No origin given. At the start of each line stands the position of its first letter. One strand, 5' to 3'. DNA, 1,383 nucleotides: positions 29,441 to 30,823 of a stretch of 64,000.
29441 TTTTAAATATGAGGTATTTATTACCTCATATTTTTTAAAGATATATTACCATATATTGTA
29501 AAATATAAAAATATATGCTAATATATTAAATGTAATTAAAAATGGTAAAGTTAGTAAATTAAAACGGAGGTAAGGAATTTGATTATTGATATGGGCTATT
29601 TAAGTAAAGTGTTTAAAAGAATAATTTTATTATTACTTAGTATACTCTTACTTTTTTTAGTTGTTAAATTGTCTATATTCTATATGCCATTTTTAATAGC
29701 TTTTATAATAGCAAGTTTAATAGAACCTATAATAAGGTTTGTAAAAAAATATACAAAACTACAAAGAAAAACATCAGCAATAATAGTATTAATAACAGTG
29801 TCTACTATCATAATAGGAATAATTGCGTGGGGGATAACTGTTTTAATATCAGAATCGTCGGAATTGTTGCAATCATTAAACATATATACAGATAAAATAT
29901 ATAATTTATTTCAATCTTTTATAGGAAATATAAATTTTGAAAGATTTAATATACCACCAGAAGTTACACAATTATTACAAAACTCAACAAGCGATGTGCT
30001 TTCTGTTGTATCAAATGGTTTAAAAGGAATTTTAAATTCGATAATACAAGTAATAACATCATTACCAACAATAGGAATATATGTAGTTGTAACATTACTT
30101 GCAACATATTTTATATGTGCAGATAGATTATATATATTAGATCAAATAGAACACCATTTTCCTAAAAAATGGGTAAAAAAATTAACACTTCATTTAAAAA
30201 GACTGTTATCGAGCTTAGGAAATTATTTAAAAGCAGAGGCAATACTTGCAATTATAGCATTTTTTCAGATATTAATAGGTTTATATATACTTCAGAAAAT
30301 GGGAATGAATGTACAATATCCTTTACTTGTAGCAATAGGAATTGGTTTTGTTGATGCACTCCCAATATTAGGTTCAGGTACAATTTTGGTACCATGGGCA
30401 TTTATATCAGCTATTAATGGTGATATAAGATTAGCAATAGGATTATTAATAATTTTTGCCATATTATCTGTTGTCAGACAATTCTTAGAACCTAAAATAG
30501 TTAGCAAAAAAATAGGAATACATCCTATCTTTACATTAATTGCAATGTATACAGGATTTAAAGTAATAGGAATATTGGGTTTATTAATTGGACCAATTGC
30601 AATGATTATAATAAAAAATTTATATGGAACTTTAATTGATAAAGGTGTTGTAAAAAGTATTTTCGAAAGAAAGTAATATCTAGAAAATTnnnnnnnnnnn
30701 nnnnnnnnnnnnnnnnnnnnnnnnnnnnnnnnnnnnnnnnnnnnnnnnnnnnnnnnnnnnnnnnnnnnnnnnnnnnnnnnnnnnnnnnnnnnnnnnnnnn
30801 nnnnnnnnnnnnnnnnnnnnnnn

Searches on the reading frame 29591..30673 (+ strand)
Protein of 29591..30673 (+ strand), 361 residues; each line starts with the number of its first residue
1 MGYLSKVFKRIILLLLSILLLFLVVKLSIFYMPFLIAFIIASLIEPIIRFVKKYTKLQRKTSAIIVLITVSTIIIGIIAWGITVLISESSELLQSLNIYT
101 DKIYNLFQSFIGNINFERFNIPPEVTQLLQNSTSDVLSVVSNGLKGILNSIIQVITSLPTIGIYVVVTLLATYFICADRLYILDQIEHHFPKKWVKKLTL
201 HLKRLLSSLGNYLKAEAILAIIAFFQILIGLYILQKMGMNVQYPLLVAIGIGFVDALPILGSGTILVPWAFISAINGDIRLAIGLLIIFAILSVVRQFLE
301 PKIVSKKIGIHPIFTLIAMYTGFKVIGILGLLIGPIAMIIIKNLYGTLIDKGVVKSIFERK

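Call 26: find_homologous_proteins(query=window:29591-30673:+, max_evalue=1e-30)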
Query seq(361 aa) (361 aa): 4205 proteins with E <= 1e-30 among 8000 candidates; the best 120 are listed.
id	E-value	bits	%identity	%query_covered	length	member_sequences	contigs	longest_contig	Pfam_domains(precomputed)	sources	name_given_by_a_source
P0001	2.0e-213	726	99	100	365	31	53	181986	PF01594.23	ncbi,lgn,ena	-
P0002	3.3e-197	673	89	100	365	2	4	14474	PF01594.23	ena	-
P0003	7.5e-197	672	89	100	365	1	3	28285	PF01594.23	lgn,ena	-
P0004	2.4e-196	670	89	100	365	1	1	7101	PF01594.23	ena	-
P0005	2.6e-196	670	89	100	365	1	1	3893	PF01594.23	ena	-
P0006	5.3e-196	669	89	100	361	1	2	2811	PF01594.23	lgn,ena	-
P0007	5.5e-196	669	89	100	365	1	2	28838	PF01594.23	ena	-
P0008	8.3e-196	668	89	100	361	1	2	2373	PF01594.23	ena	-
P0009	1.7e-167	575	74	100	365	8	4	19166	PF01594.23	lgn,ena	-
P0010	3.3e-166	571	72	100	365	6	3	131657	PF01594.23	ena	-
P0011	1.7e-159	549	71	100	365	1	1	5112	PF01594.23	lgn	-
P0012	9.2e-157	540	70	99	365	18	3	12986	PF01594.23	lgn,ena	-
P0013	4.1e-155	534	68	100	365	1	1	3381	PF01594.23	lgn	-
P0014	6.8e-155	534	69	100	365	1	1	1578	PF01594.23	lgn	-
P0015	7.4e-154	530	68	100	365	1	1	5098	PF01594.23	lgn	-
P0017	3.4e-153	528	68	100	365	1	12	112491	PF01594.23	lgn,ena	-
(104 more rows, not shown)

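Call 27: find_encoding_contigs(protein=P0007, flank=10000, max_places=3)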
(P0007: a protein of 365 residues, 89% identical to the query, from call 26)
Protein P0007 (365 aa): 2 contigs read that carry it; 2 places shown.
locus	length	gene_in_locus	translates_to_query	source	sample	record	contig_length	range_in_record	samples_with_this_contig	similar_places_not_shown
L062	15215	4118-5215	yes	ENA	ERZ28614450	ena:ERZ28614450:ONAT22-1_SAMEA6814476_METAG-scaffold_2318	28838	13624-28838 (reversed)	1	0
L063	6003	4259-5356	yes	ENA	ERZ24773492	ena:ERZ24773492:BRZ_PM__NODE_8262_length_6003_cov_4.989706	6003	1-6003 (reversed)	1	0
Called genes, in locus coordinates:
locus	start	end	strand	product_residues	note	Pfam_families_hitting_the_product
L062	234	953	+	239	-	PF02224:Cytidylate_kin, PF13189:Cytidylate_kin2 (weak)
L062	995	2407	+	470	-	PF21799:MurD-like_N, PF08245:Mur_ligase_M, PF02875:Mur_ligase_C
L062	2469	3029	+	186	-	-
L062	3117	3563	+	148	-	PF00571:CBS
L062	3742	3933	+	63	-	-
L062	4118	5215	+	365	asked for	PF01594:AI-2E_transport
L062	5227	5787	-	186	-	PF21537:DUF1980_C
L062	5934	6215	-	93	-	-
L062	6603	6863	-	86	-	-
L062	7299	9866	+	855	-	PF11897:DUF3417, PF00343:Phosphorylase, PF28476:GlgP_C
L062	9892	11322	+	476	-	PF00224:PK, PF03328:HpcH_HpaI (weak), PF02887:PK_C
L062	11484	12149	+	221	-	-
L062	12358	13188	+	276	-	PF17827:PrmC_N, PF02384:N6_Mtase (weak), PF05175:MTS, PF06325:PrmA, PF01170:UPF0020 (weak), PF07669:Eco57I, PF13847:Methyltransf_31, PF13649:Methyltransf_25, +3 more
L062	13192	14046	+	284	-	PF14528:LAGLIDADG_3 (faint), PF14527:LAGLIDADG_WhiA, PF02650:HTH_WhiA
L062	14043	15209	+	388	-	PF04055:Radical_SAM, PF06969:HemN_C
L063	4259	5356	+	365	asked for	PF01594:AI-2E_transport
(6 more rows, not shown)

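Call 28: find_encoding_contigs(protein=P0010, flank=10000, max_places=2)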
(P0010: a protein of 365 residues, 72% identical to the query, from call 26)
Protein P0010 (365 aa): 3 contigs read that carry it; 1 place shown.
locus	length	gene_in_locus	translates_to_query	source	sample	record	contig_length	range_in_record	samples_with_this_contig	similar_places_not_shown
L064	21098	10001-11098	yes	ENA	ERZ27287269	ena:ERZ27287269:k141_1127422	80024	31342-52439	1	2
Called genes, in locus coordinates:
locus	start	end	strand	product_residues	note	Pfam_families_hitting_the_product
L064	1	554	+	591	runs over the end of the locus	PF08239:SH3_3, PF00404:Dockerin_1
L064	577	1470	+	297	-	PF12733:Cadherin-like (weak)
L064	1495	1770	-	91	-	-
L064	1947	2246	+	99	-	-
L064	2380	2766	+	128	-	-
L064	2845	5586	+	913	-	PF17760:UvrA_inter, PF02463:SMC_N (faint), PF17755:UvrA_DNA-bind, PF00005:ABC_tran (faint), PF13304:AAA_21 (faint)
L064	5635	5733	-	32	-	-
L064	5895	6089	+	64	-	-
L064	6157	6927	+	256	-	-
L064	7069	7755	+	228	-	PF02224:Cytidylate_kin, PF13238:AAA_18 (faint), PF13189:Cytidylate_kin2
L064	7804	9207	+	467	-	PF21377:MurD_N (weak), PF21799:MurD-like_N (weak), PF08245:Mur_ligase_M, PF02875:Mur_ligase_C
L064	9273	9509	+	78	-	-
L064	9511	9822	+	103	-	-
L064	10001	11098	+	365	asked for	PF01594:AI-2E_transport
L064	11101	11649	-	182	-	PF21537:DUF1980_C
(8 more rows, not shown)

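Call 29: find_encoding_contigs(protein=P0017, flank=10000, max_places=2)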
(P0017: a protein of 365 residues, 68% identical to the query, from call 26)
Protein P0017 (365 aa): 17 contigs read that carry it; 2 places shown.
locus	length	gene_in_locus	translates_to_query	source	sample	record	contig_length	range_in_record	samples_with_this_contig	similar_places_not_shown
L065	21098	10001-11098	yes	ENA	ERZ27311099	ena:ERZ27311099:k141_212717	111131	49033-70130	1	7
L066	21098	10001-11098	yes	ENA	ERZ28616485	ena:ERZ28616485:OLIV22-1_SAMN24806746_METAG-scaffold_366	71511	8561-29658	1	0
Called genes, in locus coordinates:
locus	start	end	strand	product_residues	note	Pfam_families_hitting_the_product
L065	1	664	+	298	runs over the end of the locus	PF00551:Formyl_trans_N, PF02911:Formyl_trans_C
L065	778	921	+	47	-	-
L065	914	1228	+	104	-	-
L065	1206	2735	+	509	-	PF17757:UvrB_inter, PF27431:UvrB_3rd, PF00271:Helicase_C, PF12344:UvrB, PF02151:UVR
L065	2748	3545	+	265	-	-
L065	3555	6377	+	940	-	PF00005:ABC_tran (faint), PF02463:SMC_N (faint), PF03193:RsgA_GTPase (faint), PF13191:AAA_16 (faint), PF13304:AAA_21 (faint), PF13476:AAA_23 (faint), PF17760:UvrA_inter, PF17755:UvrA_DNA-bind, +2 more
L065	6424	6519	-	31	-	-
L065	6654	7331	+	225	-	PF02224:Cytidylate_kin, PF13189:Cytidylate_kin2, PF13238:AAA_18 (faint)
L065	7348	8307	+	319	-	PF21799:MurD-like_N, PF08245:Mur_ligase_M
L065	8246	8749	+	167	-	PF02875:Mur_ligase_C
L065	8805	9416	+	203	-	-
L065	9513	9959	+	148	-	PF00571:CBS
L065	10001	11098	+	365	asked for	PF01594:AI-2E_transport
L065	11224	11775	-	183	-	PF21537:DUF1980_C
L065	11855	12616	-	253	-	-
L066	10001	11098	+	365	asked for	PF01594:AI-2E_transport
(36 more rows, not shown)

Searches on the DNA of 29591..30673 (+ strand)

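Call 80: search_rna_families(sources=[L048, L027, L040, L018, L056, L028, L047, L015, L032, L038, L054, L060, L065], threshold=gathering)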
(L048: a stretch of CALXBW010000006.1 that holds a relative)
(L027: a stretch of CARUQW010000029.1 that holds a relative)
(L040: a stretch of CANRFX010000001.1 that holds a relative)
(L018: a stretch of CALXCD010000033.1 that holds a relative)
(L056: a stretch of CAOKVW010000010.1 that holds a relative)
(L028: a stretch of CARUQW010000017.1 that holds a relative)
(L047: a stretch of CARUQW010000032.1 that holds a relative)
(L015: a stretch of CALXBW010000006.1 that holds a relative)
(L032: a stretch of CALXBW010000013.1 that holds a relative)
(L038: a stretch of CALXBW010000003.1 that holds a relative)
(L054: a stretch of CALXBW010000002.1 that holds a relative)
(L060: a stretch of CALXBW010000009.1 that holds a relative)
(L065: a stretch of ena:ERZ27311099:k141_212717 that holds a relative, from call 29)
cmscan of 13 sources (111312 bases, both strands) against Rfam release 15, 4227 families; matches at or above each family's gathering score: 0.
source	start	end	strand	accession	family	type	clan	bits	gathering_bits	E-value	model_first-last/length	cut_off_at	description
